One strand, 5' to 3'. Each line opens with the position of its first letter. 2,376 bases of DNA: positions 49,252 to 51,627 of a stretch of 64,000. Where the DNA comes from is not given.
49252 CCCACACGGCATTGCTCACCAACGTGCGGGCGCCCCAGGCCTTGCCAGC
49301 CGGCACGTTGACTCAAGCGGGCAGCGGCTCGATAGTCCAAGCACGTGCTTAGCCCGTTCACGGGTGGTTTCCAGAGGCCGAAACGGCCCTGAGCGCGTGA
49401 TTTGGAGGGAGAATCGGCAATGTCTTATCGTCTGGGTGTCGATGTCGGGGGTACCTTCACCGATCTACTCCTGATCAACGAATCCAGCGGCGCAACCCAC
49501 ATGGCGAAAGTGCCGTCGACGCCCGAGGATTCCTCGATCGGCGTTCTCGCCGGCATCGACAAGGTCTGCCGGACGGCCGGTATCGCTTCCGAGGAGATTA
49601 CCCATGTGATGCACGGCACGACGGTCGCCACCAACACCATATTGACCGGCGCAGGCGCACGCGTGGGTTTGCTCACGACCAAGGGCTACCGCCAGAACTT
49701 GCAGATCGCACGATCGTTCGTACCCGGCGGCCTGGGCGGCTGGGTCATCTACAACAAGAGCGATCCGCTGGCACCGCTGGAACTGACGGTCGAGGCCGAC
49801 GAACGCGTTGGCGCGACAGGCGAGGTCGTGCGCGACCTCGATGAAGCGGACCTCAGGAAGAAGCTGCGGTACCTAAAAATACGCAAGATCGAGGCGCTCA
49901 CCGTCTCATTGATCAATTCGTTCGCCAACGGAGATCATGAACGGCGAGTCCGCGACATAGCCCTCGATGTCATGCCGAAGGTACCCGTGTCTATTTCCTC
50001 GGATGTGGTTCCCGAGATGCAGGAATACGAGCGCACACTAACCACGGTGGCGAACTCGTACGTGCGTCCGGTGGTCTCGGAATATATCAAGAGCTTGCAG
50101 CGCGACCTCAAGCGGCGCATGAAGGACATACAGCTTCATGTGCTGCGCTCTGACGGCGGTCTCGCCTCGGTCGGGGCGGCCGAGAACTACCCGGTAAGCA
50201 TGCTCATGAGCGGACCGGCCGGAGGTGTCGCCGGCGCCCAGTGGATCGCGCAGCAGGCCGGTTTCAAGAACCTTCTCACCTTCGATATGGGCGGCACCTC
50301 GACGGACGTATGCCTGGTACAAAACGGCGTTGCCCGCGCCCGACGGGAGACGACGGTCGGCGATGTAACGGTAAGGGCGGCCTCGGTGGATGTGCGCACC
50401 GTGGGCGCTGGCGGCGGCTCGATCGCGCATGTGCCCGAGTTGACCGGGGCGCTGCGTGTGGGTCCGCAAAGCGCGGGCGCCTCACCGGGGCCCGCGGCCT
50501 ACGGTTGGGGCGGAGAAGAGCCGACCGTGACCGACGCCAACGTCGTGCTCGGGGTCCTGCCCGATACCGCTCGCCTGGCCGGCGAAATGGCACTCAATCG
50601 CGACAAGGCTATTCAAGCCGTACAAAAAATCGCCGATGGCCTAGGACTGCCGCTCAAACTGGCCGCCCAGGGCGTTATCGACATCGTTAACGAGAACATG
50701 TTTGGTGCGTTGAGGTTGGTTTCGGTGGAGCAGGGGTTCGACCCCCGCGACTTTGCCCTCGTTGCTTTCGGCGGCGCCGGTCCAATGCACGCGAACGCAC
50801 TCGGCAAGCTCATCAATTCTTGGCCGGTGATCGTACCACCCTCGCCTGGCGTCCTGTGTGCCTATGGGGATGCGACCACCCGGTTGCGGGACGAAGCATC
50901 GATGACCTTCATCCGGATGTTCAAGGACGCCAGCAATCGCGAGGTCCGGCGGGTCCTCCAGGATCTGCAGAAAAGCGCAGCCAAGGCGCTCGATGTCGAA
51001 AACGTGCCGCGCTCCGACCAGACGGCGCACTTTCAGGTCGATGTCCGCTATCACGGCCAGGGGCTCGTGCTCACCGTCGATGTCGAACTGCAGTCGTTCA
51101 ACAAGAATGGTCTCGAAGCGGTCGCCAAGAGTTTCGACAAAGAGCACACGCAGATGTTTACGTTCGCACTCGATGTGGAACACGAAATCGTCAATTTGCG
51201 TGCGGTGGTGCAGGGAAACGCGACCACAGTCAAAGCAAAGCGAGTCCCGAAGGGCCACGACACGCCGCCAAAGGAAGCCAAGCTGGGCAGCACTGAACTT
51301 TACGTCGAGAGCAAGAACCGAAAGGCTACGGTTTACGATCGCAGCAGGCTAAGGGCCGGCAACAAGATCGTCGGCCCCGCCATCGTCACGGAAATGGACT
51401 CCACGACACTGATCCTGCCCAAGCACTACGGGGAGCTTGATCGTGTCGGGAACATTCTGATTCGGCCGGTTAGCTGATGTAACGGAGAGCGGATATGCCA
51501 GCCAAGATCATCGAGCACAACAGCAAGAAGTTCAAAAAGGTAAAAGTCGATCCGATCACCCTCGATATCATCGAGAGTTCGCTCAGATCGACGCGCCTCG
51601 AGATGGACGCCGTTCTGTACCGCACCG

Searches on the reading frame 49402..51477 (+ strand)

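Call 19: search_protein_families(library=pfam, max_evalue=0.01, proteins=[window:49402-51477:+])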
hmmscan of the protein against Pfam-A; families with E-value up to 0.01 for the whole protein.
window:49402-51477:+ (691 aa): 4 families
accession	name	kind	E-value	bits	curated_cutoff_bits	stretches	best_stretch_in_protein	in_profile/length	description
PF01968.24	Hydantoinase_A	-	2.6e-86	289.9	22.9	1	211-498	1-290/291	Hydantoinase/oxoprolinase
PF05378.19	Hydant_A_N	-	2.5e-47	161.3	25.2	1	10-189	1-174/176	Hydantoinase/oxoprolinase N-terminal region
PF19278.4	Hydant_A_C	-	3.1e-20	72.8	21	1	510-675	9-177/193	Hydantoinase/oxoprolinase C-terminal domain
PF13941.12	MutL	-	0.00037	19.8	27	1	266-316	219-271/450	MutL protein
